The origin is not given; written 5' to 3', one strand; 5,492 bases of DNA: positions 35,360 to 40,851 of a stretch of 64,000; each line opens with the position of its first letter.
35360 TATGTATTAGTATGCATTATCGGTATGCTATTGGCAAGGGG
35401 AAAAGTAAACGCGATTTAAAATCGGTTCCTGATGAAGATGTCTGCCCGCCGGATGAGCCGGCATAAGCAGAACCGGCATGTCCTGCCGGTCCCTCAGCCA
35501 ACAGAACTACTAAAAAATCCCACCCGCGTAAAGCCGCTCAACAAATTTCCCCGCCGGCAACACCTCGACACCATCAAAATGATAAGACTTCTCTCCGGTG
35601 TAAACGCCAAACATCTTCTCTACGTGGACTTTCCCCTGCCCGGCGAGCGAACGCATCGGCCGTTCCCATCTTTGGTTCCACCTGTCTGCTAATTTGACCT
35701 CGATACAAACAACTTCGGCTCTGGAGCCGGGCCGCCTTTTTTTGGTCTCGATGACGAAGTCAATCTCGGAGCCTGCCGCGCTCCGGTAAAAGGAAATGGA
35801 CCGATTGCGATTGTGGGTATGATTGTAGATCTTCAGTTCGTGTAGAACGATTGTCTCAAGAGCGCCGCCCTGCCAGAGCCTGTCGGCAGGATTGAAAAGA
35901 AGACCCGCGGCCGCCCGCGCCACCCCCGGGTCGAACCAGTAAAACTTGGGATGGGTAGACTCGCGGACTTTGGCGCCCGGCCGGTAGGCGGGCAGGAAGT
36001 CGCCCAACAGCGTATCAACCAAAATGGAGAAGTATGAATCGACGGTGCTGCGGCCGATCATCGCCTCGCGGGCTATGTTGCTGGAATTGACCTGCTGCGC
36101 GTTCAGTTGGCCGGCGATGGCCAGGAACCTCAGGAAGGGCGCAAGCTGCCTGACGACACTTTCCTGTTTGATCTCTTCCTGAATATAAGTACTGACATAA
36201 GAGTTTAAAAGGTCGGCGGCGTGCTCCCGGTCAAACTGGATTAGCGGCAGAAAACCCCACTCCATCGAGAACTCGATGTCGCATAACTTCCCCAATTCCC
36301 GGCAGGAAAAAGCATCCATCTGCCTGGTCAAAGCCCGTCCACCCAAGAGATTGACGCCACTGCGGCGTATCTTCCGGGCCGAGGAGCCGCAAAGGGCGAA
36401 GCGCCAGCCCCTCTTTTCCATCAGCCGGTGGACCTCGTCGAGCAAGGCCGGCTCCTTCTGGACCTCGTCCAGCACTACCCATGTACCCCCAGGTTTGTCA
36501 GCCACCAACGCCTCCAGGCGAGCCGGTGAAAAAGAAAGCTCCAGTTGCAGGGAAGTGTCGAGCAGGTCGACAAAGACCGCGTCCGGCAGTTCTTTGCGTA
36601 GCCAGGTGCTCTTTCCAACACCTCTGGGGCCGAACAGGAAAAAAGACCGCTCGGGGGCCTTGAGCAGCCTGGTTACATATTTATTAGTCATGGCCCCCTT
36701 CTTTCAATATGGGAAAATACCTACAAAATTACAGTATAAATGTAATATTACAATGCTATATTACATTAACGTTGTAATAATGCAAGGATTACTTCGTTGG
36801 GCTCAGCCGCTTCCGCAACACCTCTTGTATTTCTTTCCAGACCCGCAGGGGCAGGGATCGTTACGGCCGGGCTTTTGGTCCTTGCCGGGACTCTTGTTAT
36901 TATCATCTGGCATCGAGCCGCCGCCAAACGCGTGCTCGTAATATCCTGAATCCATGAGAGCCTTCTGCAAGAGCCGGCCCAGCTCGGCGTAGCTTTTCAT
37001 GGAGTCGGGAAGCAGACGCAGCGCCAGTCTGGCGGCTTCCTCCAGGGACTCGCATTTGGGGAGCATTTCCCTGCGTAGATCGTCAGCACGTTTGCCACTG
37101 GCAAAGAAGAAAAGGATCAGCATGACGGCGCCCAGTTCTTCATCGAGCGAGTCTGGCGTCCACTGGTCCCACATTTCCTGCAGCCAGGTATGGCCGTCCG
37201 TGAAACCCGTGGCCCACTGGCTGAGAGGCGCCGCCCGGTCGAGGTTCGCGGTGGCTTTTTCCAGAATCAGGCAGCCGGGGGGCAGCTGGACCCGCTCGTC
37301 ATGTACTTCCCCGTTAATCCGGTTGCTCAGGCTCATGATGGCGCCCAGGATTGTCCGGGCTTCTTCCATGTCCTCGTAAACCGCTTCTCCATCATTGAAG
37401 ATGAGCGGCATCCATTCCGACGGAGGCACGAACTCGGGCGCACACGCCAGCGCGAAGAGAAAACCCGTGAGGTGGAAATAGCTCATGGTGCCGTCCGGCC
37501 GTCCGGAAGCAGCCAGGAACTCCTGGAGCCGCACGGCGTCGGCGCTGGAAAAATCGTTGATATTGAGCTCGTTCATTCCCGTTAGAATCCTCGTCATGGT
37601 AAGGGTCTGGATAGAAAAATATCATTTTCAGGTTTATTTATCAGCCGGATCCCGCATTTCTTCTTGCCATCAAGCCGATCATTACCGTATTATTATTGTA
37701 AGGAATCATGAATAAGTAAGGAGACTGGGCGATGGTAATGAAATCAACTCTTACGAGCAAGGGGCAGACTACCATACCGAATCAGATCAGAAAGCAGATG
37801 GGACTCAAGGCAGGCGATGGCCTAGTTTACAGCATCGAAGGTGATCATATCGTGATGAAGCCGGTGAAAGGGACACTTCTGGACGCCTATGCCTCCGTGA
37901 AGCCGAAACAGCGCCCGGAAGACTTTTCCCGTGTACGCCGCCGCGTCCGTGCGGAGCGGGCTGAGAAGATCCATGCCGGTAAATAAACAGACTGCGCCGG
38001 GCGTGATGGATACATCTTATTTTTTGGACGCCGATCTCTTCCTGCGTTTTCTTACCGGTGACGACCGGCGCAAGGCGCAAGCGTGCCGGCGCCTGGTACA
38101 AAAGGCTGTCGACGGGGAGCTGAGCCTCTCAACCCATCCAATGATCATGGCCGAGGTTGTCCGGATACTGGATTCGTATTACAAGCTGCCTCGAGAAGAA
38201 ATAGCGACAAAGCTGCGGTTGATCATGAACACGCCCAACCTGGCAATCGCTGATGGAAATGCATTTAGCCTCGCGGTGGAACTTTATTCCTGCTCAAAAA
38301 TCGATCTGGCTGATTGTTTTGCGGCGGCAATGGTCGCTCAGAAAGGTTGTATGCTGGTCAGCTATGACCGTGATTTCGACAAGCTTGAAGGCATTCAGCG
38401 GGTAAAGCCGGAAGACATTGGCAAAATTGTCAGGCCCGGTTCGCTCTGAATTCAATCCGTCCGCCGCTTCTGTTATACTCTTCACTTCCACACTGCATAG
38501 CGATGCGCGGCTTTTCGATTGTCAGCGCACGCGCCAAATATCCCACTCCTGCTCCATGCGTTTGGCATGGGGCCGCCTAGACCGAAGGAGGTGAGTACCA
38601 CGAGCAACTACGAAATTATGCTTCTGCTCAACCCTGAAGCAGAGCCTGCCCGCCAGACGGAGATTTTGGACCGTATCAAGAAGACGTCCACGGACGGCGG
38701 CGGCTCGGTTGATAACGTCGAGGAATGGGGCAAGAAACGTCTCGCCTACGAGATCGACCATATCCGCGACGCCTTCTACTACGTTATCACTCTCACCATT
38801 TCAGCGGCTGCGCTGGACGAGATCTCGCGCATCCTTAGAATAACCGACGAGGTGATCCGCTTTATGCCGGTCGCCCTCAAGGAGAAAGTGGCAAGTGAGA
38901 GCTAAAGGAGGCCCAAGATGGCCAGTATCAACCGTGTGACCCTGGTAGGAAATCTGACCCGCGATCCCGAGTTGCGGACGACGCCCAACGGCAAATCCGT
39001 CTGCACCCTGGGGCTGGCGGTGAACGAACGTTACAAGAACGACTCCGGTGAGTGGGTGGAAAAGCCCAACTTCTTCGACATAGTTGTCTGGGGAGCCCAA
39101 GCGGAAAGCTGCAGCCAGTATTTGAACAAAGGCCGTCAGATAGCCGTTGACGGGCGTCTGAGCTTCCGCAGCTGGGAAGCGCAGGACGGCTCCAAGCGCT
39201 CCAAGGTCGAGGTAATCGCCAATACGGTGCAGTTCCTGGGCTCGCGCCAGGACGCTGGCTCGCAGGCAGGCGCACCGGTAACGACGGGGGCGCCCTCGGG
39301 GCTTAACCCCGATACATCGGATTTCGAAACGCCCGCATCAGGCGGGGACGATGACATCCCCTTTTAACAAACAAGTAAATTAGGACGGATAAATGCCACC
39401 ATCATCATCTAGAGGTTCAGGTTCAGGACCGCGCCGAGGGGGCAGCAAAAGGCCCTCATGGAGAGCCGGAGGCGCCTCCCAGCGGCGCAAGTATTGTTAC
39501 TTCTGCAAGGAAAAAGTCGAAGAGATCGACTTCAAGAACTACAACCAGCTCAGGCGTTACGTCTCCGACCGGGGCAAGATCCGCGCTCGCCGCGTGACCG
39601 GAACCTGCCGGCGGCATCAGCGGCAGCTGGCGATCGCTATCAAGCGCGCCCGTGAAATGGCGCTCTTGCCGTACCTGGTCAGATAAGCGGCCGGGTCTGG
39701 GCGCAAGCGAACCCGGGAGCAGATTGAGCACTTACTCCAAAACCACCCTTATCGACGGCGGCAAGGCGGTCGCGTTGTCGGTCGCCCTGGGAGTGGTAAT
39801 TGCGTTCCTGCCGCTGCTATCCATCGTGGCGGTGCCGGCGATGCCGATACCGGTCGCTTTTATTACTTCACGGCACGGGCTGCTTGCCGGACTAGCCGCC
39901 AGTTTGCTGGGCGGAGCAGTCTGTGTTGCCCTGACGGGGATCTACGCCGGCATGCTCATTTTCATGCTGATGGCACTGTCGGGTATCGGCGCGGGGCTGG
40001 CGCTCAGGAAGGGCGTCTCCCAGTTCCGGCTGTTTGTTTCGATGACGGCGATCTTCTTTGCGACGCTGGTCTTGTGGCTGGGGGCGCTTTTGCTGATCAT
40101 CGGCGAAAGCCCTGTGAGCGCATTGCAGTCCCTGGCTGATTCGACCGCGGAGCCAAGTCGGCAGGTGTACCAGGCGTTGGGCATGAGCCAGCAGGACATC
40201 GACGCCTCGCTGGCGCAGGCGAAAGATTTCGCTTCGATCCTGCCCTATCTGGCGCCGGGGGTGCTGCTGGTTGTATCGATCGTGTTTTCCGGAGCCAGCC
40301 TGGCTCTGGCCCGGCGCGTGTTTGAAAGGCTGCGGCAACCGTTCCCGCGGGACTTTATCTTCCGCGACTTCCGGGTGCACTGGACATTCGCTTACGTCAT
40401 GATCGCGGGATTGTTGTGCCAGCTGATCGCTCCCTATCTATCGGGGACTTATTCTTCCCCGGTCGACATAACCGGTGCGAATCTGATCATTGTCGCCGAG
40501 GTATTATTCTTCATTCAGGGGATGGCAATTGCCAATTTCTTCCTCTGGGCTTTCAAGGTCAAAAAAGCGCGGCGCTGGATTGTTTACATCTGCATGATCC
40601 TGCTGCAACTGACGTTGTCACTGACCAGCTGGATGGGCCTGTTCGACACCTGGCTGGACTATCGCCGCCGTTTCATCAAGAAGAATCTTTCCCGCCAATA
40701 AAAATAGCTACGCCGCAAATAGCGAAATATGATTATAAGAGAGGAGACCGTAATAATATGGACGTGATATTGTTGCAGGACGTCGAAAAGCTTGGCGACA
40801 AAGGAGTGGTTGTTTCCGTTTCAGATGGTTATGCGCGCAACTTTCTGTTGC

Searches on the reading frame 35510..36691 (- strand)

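Call 69: search_protein_families(library=pfam, proteins=[window:35510-36691:-], max_evalue=0.00001)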
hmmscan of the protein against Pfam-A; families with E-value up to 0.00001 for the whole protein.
window:35510-36691:- (393 aa): 2 families
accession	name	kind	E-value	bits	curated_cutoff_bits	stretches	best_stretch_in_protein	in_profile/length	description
PF13635.12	DUF4143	-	2.6e-25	89.5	28.1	1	172-334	2-159/160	Domain of unknown function (DUF4143)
PF13173.12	AAA_14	-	8.4e-16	58.6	27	1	16-133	4-128/129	AAA domain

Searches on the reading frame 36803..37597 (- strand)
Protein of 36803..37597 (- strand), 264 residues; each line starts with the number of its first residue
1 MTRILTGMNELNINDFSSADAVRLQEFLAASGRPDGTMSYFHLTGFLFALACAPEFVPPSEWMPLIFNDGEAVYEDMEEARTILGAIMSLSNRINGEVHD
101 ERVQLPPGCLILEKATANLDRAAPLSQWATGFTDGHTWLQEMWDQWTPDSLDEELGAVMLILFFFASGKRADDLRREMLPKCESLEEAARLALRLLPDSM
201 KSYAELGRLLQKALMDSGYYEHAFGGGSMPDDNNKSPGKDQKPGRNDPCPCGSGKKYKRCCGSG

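Call 69: search_protein_families(library=pfam, proteins=[window:36803-37597:-], max_evalue=0.00001)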
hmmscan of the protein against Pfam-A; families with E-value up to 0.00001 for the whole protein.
window:36803-37597:- (264 aa): 2 families
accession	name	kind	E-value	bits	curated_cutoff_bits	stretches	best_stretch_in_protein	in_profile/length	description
PF03695.18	UPF0149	-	1e-21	78.4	25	1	23-178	2-157/181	Uncharacterised protein family (UPF0149)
PF02810.21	SEC-C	-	2.9e-10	40.3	20.4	1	245-262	1-18/19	SEC-C motif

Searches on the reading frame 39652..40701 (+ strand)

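Call 69: search_protein_families(library=pfam, proteins=[window:39652-40701:+], max_evalue=0.00001)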
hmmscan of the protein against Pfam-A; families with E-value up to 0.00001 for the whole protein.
window:39652-40701:+ (349 aa): 1 family
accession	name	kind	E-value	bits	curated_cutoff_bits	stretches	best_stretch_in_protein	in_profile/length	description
PF09991.14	DUF2232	-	6.4e-44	150.7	27.8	1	41-333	1-290/290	Predicted membrane protein (DUF2232)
